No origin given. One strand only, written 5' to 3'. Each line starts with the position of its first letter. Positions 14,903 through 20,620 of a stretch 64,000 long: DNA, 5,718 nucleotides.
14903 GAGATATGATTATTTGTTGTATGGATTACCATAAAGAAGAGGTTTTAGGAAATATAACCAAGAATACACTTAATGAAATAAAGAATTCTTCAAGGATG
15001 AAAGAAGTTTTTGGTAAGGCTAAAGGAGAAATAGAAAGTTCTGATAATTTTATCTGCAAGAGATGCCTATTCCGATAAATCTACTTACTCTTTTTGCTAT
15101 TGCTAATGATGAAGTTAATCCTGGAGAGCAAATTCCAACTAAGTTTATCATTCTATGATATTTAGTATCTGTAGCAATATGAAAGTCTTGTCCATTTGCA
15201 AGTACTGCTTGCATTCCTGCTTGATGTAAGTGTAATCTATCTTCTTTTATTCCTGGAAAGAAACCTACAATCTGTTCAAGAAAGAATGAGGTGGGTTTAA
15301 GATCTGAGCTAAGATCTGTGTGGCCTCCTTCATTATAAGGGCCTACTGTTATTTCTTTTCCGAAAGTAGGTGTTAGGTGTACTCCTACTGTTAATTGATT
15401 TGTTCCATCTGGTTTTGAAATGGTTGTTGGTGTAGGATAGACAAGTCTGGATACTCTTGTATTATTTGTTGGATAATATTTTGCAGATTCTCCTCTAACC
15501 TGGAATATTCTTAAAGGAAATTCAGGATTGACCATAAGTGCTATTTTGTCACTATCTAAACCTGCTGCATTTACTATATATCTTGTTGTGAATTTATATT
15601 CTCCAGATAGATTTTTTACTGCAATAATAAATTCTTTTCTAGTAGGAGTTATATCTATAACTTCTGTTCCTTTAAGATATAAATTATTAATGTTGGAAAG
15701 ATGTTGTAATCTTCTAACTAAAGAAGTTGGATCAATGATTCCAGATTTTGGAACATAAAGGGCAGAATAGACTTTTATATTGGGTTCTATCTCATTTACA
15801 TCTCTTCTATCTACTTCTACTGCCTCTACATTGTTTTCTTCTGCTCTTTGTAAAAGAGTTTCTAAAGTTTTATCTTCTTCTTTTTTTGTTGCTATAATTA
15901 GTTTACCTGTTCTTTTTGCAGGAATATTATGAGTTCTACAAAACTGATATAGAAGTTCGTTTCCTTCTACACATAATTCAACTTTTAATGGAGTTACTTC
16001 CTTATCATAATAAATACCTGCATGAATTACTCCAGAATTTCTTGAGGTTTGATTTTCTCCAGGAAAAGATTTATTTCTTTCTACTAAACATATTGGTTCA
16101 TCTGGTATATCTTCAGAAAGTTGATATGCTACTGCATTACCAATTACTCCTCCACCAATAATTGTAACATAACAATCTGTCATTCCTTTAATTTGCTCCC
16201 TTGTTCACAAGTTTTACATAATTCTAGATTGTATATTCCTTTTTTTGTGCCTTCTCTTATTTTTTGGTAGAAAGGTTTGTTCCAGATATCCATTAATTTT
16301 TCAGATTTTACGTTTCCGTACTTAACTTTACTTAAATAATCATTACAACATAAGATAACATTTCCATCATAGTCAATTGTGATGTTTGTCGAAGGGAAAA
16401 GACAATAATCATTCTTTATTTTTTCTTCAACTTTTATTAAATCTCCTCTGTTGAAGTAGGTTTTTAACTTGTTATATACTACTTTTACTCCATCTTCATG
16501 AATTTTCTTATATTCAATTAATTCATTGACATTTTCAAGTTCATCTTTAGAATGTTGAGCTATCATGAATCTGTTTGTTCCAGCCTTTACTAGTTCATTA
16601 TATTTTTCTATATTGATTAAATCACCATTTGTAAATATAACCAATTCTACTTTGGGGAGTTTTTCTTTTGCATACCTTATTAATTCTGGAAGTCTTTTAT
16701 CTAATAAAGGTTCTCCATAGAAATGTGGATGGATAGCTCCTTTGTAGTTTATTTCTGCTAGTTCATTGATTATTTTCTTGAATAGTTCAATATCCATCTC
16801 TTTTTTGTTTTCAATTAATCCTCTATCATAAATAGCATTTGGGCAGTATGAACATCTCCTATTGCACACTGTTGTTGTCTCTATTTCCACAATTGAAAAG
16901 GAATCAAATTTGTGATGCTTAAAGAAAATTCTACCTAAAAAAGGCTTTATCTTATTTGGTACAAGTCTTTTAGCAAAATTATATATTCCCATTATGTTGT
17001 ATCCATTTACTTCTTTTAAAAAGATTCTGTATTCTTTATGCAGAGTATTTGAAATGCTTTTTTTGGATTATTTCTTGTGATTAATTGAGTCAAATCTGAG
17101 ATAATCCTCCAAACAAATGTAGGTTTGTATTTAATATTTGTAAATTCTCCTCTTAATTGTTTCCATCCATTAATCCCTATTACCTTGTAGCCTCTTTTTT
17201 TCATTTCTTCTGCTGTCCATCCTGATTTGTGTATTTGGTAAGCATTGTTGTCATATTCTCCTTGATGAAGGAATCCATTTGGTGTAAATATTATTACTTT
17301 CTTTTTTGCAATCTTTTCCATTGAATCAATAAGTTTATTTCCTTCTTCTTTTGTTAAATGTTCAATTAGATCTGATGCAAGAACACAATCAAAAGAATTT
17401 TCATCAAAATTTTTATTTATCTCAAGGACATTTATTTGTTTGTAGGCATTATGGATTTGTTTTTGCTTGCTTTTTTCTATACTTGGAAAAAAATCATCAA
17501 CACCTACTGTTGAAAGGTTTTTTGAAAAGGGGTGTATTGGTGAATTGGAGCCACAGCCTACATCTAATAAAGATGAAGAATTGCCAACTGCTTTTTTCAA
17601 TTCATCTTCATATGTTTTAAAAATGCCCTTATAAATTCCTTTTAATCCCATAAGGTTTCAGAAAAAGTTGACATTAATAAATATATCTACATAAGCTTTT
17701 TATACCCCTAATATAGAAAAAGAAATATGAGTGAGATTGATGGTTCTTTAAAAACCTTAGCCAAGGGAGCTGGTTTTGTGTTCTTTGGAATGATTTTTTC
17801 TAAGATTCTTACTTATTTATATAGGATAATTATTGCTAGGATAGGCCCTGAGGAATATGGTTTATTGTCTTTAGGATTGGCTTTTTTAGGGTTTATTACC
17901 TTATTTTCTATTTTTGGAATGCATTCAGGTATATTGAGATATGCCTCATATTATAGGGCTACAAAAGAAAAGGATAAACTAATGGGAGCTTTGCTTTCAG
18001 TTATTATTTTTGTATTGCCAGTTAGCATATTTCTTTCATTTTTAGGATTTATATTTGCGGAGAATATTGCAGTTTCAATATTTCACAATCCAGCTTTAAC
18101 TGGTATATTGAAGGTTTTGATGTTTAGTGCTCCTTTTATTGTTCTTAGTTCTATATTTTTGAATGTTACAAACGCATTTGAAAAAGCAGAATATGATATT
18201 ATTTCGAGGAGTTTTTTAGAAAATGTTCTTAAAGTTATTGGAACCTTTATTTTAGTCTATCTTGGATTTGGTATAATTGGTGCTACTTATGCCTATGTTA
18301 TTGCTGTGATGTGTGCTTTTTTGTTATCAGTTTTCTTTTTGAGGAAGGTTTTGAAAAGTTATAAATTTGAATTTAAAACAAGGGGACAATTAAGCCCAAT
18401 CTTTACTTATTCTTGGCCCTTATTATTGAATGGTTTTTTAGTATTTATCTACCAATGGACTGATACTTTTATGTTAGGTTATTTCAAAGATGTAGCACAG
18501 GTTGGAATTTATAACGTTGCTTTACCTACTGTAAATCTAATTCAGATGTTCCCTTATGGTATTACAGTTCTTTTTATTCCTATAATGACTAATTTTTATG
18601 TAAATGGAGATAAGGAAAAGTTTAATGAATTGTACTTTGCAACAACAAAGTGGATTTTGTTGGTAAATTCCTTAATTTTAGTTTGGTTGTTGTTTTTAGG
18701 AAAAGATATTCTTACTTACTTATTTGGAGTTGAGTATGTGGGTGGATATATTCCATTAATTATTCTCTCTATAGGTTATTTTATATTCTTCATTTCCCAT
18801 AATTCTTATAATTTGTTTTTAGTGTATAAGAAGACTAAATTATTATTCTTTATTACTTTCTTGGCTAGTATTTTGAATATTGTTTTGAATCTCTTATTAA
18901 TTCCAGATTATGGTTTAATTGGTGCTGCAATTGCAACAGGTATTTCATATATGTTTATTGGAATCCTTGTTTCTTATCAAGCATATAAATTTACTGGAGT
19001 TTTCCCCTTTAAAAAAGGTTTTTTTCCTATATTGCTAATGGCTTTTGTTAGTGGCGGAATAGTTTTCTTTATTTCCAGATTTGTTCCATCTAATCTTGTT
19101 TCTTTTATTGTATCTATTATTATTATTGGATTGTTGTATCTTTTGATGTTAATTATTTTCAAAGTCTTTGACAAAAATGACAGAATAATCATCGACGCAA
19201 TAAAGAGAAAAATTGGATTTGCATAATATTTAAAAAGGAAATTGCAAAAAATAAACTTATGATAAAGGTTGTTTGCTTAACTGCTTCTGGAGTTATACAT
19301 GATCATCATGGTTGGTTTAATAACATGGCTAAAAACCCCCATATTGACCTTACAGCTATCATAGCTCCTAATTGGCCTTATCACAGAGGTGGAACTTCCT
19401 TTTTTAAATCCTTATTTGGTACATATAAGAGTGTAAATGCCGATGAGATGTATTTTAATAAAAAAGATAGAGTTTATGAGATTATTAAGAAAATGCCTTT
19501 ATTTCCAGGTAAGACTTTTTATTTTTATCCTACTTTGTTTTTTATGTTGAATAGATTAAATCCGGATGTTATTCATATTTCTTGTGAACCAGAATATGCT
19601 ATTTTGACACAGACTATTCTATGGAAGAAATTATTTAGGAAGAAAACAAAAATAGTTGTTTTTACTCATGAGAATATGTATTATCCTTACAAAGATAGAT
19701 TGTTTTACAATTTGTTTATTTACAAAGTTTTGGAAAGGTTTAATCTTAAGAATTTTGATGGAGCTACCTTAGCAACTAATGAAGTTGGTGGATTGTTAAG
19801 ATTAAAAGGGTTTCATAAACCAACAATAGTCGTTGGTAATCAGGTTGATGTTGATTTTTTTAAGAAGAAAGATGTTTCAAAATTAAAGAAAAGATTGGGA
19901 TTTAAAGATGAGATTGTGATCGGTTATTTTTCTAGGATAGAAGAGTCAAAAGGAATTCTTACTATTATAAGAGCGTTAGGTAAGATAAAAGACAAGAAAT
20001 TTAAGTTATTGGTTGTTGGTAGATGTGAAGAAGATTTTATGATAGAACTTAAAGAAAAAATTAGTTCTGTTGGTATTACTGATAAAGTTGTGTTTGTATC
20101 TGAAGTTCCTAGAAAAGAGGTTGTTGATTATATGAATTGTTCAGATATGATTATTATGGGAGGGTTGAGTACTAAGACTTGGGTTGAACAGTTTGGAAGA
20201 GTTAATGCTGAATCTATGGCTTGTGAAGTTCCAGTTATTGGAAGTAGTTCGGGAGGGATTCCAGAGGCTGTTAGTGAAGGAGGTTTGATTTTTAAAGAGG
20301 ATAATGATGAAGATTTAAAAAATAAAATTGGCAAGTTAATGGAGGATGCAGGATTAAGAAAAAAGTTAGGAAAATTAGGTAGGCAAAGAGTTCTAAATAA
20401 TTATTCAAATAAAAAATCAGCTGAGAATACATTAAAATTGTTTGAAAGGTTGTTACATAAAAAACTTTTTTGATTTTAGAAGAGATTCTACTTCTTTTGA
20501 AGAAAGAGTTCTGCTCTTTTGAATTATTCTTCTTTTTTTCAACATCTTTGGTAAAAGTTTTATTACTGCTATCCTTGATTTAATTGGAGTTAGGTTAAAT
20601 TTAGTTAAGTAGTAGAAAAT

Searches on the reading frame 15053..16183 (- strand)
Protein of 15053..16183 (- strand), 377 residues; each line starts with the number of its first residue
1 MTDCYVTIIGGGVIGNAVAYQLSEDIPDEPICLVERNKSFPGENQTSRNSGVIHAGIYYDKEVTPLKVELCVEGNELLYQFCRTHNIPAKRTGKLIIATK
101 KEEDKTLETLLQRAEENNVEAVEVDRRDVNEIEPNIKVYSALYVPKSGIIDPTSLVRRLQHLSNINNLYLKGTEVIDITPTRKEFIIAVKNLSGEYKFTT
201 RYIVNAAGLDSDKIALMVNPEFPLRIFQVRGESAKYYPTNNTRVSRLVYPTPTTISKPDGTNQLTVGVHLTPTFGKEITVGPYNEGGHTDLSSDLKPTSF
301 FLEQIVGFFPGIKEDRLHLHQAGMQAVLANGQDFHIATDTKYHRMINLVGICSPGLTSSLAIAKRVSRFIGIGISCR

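Call 8: search_protein_families(library=pfam, proteins=[window:15053-16183:-], max_evalue=0.001)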
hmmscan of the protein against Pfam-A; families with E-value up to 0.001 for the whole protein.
window:15053-16183:- (377 aa): 1 family
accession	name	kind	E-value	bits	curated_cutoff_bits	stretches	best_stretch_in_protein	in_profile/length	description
PF01266.30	DAO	-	4.6e-51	174.8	27.9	1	6-366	2-350/353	FAD dependent oxidoreductase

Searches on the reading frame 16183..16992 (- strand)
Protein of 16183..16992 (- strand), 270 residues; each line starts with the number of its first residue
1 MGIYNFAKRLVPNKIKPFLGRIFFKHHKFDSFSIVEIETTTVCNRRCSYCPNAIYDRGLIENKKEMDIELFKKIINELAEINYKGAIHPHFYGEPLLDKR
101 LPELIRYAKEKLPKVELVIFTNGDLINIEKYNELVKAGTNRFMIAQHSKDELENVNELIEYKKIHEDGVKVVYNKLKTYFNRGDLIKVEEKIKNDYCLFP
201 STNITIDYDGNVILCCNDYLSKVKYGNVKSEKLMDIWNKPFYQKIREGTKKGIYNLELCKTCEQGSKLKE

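Call 8: search_protein_families(library=pfam, proteins=[window:16183-16992:-], max_evalue=0.001)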
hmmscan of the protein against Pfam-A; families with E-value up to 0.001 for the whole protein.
window:16183-16992:- (270 aa): 2 families
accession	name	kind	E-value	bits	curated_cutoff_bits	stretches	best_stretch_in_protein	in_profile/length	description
PF04055.27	Radical_SAM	-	4.4e-16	59.9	29.5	1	37-176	1-136/166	Radical SAM superfamily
PF13186.11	SPASM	-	1.6e-15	57.6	21.5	1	197-263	1-67/67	Iron-sulfur cluster-binding domain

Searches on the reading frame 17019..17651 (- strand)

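Call 70: search_protein_families(library=pfam, proteins=[window:17019-17651:-], max_evalue=0.0001)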
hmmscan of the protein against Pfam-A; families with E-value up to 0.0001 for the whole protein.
window:17019-17651:- (211 aa): 6 families
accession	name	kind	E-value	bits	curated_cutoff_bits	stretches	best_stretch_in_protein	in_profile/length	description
PF08241.18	Methyltransf_11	-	1.3e-10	42.2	21.2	1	29-120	1-92/95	Methyltransferase domain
PF08242.18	Methyltransf_12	-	6.7e-07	30.4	30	1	29-114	1-91/98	Methyltransferase domain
PF13649.12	Methyltransf_25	-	7e-07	30.3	27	1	29-117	2-95/97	Methyltransferase domain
PF13489.12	Methyltransf_23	-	1e-05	25.8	27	1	15-121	10-114/164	Methyltransferase domain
PF07021.18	MetW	-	1.5e-05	25.2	21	1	18-127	7-114/193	Methionine biosynthesis protein MetW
PF13847.12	Methyltransf_31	-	6.6e-05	23.1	27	1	27-122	6-108/145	Methyltransferase domain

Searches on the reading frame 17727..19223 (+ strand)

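Call 6: search_protein_families(library=pfam, proteins=[window:17727-19223:+], max_evalue=0.001)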
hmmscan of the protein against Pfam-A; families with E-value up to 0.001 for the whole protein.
window:17727-19223:+ (499 aa): 4 families
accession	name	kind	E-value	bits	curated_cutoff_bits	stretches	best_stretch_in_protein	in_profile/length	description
PF01943.22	Polysacc_synt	-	4.8e-29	102.1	28.2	1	11-288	1-271/274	Polysaccharide biosynthesis protein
PF13440.11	Polysacc_synt_3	-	6.8e-18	65.4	23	1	36-337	2-288/293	Polysaccharide biosynthesis protein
PF01554.23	MatE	-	2.9e-16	60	24.9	2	231-389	1-160/161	MatE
PF03023.19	MurJ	-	5.4e-10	38.9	27.4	1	79-462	49-446/451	Lipid II flippase MurJ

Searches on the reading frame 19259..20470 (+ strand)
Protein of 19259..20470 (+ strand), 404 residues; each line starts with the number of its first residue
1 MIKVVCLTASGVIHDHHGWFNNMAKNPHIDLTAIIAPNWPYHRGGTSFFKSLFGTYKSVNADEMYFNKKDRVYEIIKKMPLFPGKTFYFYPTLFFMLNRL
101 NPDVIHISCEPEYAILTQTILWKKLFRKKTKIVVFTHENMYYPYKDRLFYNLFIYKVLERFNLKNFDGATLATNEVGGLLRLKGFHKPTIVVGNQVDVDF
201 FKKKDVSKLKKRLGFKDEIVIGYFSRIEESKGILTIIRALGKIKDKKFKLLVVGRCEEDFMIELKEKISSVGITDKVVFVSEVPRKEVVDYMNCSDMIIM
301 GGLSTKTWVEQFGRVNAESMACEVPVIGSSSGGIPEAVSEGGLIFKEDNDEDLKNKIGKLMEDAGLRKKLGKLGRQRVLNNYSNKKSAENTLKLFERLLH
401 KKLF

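Call 8: search_protein_families(library=pfam, proteins=[window:19259-20470:+], max_evalue=0.001)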
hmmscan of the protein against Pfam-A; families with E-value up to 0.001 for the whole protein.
window:19259-20470:+ (404 aa): 6 families
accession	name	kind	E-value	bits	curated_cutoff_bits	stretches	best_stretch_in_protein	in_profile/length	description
PF00534.26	Glycos_transf_1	-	9.6e-31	107.1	26.4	1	208-377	4-172/172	Glycosyl transferases group 1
PF13692.12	Glyco_trans_1_4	-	6.8e-22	78.7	27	1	219-363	2-142/142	Glycosyl transferases group 1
PF13524.12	Glyco_trans_1_2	-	5.1e-09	36.7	25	1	244-392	10-143/144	Glycosyl transferase-like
PF13439.12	Glyco_transf_4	-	4.1e-07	30.6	28.5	1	78-199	49-169/170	Glycosyltransferase Family 4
PF20706.3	GT4-conflict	-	0.0002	20.9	26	1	225-341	204-323/385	Family 4 Glycosyltransferase in conflict systems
PF13579.12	Glyco_trans_4_4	-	0.00029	21.7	29.7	1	89-192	59-155/158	Glycosyl transferase 4-like domain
